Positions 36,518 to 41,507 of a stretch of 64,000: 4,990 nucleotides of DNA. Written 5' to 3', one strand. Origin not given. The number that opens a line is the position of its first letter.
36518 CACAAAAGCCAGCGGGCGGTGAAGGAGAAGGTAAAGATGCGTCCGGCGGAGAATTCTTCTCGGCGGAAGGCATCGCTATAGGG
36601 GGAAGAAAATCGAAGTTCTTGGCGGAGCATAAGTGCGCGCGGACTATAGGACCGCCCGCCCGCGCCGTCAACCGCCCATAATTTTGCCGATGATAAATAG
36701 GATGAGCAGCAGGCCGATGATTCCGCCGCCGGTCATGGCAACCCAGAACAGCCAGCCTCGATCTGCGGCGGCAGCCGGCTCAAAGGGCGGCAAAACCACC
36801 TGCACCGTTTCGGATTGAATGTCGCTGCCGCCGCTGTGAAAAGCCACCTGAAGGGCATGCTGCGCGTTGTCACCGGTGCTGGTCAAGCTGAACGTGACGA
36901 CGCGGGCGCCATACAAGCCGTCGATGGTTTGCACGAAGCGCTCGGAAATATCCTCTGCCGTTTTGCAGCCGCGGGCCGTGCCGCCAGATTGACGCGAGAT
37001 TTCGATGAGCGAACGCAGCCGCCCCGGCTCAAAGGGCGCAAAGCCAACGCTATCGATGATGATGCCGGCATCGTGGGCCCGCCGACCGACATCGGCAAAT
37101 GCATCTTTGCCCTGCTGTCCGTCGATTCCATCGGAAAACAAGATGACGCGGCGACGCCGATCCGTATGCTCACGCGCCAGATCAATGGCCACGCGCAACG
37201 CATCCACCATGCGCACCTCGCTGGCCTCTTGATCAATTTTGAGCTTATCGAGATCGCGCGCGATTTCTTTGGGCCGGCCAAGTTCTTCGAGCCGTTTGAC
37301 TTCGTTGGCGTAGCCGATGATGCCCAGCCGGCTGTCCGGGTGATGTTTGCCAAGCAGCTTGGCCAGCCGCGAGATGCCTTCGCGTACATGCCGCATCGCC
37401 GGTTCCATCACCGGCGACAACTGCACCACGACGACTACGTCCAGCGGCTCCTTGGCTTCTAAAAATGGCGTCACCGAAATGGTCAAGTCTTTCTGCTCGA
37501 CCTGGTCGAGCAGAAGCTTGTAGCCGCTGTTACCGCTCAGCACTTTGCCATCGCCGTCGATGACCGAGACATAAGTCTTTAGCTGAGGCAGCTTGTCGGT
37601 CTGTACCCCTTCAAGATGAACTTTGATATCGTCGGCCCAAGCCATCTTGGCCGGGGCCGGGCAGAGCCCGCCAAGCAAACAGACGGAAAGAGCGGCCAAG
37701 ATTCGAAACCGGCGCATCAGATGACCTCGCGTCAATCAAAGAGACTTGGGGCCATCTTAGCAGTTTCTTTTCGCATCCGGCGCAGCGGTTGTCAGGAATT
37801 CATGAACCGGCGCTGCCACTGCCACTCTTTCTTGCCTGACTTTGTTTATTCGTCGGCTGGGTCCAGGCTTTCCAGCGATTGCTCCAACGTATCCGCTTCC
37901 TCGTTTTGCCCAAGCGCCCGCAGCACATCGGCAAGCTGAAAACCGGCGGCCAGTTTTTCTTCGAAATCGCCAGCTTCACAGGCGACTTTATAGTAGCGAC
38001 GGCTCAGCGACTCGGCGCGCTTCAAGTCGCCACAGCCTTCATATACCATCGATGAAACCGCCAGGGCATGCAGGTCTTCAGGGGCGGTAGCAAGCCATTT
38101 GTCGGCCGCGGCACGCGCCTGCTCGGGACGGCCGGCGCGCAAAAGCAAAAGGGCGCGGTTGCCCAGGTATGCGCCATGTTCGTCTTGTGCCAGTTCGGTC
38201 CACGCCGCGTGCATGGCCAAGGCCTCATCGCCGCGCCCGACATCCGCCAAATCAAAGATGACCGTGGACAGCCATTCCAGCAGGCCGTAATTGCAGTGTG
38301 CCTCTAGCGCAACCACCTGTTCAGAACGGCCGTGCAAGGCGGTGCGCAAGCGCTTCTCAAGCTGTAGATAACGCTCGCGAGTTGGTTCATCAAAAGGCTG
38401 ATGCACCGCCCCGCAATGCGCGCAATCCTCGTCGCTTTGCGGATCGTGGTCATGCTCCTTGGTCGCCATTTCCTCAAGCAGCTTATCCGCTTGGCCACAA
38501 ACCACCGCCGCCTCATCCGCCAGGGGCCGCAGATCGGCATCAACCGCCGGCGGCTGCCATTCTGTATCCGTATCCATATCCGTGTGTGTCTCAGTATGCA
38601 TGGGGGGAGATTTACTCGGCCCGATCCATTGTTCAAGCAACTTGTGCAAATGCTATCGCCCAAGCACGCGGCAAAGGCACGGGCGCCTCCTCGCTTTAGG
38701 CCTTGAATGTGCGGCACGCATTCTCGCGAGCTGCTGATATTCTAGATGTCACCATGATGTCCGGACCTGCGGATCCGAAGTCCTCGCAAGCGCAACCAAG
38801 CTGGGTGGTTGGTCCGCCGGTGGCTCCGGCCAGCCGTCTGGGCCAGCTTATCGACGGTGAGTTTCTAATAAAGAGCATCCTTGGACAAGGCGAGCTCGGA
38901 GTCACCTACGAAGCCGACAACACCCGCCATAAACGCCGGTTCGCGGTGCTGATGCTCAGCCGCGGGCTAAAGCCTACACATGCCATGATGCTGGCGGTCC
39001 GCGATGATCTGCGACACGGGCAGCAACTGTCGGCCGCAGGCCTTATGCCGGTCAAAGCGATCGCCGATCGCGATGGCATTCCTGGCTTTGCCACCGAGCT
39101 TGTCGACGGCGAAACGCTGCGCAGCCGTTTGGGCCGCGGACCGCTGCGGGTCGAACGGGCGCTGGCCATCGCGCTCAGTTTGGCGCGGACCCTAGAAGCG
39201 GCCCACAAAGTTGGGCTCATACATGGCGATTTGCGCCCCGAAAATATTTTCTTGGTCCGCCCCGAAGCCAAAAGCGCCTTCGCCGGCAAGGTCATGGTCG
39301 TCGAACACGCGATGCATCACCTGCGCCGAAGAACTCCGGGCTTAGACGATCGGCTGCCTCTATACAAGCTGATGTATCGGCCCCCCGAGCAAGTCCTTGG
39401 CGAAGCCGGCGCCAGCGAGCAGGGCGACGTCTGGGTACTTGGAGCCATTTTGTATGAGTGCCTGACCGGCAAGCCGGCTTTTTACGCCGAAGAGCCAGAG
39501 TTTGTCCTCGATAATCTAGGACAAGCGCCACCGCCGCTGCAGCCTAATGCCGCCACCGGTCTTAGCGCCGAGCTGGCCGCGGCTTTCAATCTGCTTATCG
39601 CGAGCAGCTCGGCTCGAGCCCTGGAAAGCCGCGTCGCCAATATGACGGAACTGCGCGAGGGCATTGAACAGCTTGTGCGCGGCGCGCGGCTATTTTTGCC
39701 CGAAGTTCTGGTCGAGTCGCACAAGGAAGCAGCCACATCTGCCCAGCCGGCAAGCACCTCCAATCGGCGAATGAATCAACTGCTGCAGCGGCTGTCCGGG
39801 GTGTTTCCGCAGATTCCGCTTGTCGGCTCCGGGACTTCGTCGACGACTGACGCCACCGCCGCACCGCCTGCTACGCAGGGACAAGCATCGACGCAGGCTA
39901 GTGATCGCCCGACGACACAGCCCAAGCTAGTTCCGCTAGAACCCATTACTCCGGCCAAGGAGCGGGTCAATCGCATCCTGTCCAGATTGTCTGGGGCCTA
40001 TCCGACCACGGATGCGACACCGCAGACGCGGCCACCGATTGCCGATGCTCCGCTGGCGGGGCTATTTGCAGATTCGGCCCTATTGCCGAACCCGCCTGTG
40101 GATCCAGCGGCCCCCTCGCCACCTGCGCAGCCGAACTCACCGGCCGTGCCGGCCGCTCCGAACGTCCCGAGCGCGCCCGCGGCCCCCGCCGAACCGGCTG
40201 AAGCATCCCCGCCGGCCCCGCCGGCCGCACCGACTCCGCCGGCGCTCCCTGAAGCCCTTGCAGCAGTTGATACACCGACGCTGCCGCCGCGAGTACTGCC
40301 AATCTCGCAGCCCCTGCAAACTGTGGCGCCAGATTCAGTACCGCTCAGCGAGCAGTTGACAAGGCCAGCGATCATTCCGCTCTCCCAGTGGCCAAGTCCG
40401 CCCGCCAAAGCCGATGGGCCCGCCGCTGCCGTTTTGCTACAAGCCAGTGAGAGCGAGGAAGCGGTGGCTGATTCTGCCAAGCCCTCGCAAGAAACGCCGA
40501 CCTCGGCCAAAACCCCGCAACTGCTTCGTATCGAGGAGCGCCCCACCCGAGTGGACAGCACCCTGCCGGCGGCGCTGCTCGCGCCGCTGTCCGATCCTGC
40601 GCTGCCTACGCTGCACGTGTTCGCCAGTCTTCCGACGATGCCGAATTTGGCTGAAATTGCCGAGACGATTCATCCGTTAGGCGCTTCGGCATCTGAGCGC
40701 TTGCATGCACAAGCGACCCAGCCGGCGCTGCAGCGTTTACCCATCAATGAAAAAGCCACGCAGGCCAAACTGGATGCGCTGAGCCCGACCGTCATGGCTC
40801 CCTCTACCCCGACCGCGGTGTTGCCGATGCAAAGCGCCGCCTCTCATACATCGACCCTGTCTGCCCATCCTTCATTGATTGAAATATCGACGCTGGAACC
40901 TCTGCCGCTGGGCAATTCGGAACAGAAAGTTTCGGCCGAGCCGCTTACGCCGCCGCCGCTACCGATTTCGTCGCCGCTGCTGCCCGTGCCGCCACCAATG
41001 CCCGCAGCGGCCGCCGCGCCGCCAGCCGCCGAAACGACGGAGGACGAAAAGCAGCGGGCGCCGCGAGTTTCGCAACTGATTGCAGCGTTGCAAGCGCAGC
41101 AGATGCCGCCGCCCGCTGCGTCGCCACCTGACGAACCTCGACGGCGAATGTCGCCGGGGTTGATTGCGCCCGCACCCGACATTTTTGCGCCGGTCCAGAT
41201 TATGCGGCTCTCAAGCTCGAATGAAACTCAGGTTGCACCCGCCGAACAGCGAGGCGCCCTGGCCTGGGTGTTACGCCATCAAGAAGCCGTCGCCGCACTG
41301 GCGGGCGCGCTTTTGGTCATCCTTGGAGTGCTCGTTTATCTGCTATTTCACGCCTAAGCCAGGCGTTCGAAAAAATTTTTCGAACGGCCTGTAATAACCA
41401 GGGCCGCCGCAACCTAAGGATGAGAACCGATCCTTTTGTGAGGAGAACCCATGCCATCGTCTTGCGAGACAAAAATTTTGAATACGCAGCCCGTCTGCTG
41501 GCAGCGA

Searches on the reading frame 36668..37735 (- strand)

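Call 10: search_protein_families(library=pfam, proteins=[window:36668-37735:-], max_evalue=0.0001)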
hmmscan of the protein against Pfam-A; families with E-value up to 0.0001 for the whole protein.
window:36668-37735:- (355 aa): 2 families
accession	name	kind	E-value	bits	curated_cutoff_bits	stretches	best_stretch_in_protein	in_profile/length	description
PF00092.34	VWA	-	1e-08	36.1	23.8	1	99-244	1-151/174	von Willebrand factor type A domain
PF13519.12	VWA_2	-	4.7e-08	34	27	1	100-203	1-106/107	von Willebrand factor type A domain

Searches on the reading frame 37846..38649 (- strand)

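Call 10: search_protein_families(library=pfam, proteins=[window:37846-38649:-], max_evalue=0.0001)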
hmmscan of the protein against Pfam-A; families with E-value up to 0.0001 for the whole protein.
window:37846-38649:- (267 aa): 1 family
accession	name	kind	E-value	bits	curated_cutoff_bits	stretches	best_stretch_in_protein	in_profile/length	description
PF07721.20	TPR_4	-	9.7e-05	23.1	27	0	161-183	3-25/26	Tetratricopeptide repeat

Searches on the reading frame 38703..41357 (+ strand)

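Call 10: search_protein_families(library=pfam, proteins=[window:38703-41357:+], max_evalue=0.0001)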
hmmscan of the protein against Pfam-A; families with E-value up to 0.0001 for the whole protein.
window:38703-41357:+ (884 aa): 2 families
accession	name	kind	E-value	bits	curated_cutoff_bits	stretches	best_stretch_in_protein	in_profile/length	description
PF00069.31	Pkinase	-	8e-17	61.9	31.7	1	57-264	4-201/263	Protein kinase domain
PF07714.23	PK_Tyr_Ser-Thr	-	4.6e-08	33.1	23.1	1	57-273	4-218/258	Protein tyrosine and serine/threonine kinase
